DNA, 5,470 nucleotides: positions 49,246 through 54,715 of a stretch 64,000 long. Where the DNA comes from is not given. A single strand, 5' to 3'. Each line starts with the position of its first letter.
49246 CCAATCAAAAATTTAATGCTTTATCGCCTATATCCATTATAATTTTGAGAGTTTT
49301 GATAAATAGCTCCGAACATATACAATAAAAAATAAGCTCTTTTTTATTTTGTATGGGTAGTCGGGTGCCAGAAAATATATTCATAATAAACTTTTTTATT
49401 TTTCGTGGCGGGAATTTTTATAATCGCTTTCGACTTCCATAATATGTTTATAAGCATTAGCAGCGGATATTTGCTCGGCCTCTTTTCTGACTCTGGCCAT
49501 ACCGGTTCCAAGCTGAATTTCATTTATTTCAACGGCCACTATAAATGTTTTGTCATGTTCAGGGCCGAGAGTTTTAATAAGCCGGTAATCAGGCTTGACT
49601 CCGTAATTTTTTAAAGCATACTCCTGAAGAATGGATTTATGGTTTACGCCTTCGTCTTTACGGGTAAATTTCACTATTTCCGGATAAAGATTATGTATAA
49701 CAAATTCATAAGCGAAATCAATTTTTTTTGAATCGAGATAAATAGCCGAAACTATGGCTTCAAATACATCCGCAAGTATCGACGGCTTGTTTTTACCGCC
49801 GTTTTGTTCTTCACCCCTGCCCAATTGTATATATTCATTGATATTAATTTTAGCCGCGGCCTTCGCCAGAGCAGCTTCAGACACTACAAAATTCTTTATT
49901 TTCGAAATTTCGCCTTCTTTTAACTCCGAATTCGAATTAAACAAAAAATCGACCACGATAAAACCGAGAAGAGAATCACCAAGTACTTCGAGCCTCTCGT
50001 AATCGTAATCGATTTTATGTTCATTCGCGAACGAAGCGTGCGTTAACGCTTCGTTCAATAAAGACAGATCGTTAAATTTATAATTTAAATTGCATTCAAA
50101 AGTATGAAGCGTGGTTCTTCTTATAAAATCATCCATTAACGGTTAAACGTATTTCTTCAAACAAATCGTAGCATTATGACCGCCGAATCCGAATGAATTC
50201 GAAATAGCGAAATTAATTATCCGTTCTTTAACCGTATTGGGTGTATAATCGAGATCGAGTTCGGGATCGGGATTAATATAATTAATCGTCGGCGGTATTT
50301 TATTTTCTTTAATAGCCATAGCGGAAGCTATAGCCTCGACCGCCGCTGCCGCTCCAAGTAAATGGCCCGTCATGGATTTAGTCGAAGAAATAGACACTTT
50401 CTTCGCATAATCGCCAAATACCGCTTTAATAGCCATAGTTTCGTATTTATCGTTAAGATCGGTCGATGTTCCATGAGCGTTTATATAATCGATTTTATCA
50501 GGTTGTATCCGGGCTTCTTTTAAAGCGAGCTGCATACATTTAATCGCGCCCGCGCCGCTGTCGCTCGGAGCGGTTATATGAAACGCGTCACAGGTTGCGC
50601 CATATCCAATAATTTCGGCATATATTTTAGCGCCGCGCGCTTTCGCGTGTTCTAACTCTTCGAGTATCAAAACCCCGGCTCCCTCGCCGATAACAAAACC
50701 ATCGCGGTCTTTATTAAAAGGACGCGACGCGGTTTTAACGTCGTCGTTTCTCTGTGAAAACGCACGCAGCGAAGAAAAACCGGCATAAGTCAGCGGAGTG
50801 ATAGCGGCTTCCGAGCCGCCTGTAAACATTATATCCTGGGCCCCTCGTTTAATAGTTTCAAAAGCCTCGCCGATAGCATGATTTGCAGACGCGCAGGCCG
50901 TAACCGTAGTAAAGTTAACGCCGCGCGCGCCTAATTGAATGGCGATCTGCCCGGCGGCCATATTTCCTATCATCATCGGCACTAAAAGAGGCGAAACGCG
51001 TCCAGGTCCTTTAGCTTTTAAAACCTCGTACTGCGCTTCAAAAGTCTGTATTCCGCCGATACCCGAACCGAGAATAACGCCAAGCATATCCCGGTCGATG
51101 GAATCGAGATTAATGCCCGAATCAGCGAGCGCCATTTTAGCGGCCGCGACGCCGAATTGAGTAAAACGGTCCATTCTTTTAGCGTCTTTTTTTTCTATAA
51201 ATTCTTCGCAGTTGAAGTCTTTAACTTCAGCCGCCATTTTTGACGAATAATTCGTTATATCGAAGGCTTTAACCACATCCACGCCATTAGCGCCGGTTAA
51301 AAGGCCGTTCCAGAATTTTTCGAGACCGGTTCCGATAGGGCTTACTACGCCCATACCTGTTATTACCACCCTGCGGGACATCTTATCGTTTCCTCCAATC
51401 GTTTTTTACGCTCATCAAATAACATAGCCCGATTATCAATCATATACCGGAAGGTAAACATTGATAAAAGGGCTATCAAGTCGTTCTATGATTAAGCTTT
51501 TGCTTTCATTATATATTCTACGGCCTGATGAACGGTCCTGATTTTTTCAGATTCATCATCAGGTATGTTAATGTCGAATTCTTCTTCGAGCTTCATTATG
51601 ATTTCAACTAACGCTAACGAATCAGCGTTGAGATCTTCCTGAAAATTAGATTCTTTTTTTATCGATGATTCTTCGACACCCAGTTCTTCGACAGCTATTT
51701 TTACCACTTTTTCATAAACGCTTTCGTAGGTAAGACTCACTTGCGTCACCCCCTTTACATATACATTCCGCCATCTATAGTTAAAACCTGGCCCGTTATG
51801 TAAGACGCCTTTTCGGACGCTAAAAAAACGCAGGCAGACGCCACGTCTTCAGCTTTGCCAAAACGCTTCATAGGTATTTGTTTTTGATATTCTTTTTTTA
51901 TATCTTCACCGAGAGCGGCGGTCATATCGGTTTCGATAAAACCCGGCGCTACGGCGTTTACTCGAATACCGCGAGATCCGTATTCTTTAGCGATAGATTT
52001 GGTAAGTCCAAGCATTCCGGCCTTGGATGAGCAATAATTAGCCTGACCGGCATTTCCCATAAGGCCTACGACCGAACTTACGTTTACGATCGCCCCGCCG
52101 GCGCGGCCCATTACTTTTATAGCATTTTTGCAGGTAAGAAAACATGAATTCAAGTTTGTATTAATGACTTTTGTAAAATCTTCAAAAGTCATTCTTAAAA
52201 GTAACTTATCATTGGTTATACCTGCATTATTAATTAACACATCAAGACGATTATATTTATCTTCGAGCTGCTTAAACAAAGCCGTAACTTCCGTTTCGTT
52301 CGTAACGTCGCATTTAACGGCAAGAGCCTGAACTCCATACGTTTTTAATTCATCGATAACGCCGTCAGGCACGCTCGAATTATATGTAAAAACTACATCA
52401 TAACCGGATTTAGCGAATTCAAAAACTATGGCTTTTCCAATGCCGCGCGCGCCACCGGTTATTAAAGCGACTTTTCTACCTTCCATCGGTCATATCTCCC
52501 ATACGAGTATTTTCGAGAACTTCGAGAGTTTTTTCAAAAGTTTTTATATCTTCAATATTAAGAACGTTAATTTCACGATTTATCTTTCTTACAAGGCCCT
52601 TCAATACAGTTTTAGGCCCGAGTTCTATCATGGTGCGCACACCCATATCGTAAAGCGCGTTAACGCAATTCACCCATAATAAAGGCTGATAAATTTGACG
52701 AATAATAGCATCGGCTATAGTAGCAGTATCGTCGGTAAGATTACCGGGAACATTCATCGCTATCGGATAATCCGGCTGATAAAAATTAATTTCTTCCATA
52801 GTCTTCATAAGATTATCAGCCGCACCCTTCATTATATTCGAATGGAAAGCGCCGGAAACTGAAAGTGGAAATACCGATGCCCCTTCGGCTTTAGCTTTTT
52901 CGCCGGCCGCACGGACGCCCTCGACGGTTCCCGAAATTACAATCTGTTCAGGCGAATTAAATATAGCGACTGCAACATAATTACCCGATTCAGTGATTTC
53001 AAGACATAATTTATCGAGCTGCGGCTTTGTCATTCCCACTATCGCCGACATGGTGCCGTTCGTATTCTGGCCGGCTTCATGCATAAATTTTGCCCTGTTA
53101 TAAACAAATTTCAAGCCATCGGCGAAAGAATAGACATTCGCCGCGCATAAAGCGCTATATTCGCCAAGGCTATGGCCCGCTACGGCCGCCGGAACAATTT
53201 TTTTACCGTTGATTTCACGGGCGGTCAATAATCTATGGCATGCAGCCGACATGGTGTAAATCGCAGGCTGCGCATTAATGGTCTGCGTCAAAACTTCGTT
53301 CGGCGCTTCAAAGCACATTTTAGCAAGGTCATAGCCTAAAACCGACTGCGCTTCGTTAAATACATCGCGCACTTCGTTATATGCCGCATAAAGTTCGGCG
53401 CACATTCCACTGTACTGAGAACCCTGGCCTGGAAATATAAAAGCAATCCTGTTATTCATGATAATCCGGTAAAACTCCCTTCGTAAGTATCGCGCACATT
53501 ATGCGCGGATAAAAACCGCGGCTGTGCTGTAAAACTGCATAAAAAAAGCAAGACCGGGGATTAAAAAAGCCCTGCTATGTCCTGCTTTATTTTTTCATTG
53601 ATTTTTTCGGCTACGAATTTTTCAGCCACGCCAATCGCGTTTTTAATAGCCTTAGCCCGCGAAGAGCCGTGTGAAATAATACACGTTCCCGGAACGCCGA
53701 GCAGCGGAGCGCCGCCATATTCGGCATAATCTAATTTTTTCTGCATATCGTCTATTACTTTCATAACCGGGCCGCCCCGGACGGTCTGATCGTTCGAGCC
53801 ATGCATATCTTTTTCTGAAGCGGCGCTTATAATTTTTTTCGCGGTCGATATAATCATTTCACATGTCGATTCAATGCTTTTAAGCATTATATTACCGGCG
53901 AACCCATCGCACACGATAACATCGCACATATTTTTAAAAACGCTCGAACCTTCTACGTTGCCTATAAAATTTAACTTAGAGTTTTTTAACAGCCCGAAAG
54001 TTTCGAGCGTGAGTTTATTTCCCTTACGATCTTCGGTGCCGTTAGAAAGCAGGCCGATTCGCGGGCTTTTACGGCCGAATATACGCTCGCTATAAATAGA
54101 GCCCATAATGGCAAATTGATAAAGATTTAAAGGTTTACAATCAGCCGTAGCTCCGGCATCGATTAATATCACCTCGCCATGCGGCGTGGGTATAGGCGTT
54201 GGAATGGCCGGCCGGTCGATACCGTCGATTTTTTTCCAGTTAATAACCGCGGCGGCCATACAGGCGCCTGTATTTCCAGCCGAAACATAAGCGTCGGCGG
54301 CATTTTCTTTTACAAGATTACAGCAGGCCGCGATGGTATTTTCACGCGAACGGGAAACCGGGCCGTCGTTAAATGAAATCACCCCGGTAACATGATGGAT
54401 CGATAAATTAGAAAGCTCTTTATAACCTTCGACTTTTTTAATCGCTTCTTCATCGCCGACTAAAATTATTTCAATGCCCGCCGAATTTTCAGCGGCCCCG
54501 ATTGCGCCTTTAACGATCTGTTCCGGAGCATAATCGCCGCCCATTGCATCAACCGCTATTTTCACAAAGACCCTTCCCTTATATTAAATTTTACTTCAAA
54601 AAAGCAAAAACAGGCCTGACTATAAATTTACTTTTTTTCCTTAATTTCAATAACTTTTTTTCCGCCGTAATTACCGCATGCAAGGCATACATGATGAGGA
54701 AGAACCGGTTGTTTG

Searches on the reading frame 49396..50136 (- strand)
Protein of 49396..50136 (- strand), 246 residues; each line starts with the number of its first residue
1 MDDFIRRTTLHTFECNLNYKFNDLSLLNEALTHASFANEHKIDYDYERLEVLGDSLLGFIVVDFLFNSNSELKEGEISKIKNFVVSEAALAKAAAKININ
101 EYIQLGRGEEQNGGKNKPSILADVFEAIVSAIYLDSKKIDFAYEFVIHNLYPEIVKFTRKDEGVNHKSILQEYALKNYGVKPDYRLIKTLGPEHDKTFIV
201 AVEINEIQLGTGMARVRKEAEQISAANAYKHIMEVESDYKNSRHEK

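Call 5: search_protein_families(library=pfam, proteins=[window:49396-50136:-], max_evalue=0.001)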
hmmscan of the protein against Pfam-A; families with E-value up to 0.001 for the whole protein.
window:49396-50136:- (246 aa): 4 families
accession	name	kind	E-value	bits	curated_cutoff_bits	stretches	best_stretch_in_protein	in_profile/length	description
PF14622.11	Ribonucleas_3_3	-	1.8e-33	115.9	35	1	25-152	3-126/128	Ribonuclease-III-like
PF00636.31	Ribonuclease_3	-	2e-22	80.3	27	1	47-136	1-101/102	Ribonuclease III domain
PF00035.32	dsrm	-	3.7e-14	53.5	23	1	167-231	2-65/66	Double-stranded RNA binding motif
PF22935.1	RM44_endonuclase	-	6.1e-05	23.6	27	0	13-132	9-139/139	Large ribosomal subunit protein mL44, endonuclease domain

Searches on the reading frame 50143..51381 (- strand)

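Call 5: search_protein_families(library=pfam, proteins=[window:50143-51381:-], max_evalue=0.001)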
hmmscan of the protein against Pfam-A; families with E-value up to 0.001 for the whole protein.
window:50143-51381:- (412 aa): 3 families
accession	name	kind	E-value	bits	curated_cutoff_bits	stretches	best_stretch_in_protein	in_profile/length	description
PF00109.32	ketoacyl-synt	-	3e-59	201.1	20.8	1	3-246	2-252/252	Beta-ketoacyl synthase, N-terminal domain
PF02801.28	Ketoacyl-synt_C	-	9.8e-40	135.7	20.8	1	254-368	1-118/119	Beta-ketoacyl synthase, C-terminal domain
PF00108.29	Thiolase_N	-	5.6e-05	23.1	26.4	1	139-192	59-114/260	Thiolase, N-terminal domain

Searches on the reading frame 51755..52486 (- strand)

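Call 5: search_protein_families(library=pfam, proteins=[window:51755-52486:-], max_evalue=0.001)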
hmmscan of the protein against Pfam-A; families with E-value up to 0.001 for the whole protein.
window:51755-52486:- (243 aa): 5 families
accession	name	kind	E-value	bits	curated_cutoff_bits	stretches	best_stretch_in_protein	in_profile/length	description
PF13561.12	adh_short_C2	-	5.1e-73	246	27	1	13-241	3-235/236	Enoyl-(Acyl carrier protein) reductase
PF00106.31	adh_short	-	7.9e-61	205.4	26.6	1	5-195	1-193/195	short chain dehydrogenase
PF08659.16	KR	-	2.9e-21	76.6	22.6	1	7-161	3-159/180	KR domain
PF01370.27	Epimerase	-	1.5e-06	28.2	20.9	1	7-225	1-227/240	NAD dependent epimerase/dehydratase family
PF23441.1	SDR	-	1.7e-06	28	27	1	56-242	65-256/258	SDR-like rossmann domain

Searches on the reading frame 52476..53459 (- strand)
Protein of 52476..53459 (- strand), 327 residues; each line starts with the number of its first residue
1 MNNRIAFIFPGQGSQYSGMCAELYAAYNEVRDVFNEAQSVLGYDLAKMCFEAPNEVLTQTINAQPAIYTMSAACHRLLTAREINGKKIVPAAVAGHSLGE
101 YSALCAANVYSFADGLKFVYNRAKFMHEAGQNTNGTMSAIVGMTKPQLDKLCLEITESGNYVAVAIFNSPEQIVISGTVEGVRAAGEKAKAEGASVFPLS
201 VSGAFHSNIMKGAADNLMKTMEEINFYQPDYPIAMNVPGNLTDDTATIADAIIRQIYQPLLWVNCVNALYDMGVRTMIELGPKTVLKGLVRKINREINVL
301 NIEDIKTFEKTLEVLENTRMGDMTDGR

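Call 5: search_protein_families(library=pfam, proteins=[window:52476-53459:-], max_evalue=0.001)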
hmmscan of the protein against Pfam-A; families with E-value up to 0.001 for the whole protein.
window:52476-53459:- (327 aa): 1 family
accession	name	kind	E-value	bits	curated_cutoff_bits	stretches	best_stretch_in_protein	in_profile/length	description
PF00698.26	Acyl_transf_1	-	4.8e-36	125.3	32.7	1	7-296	2-281/319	Acyl transferase domain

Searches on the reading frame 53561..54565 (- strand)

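Call 5: search_protein_families(library=pfam, proteins=[window:53561-54565:-], max_evalue=0.001)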
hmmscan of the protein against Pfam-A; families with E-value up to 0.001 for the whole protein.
window:53561-54565:- (334 aa): 1 family
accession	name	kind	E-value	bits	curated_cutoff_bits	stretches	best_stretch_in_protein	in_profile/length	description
PF02504.20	FA_synthesis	-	3e-96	322.7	29.1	1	1-324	1-323/324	Fatty acid synthesis protein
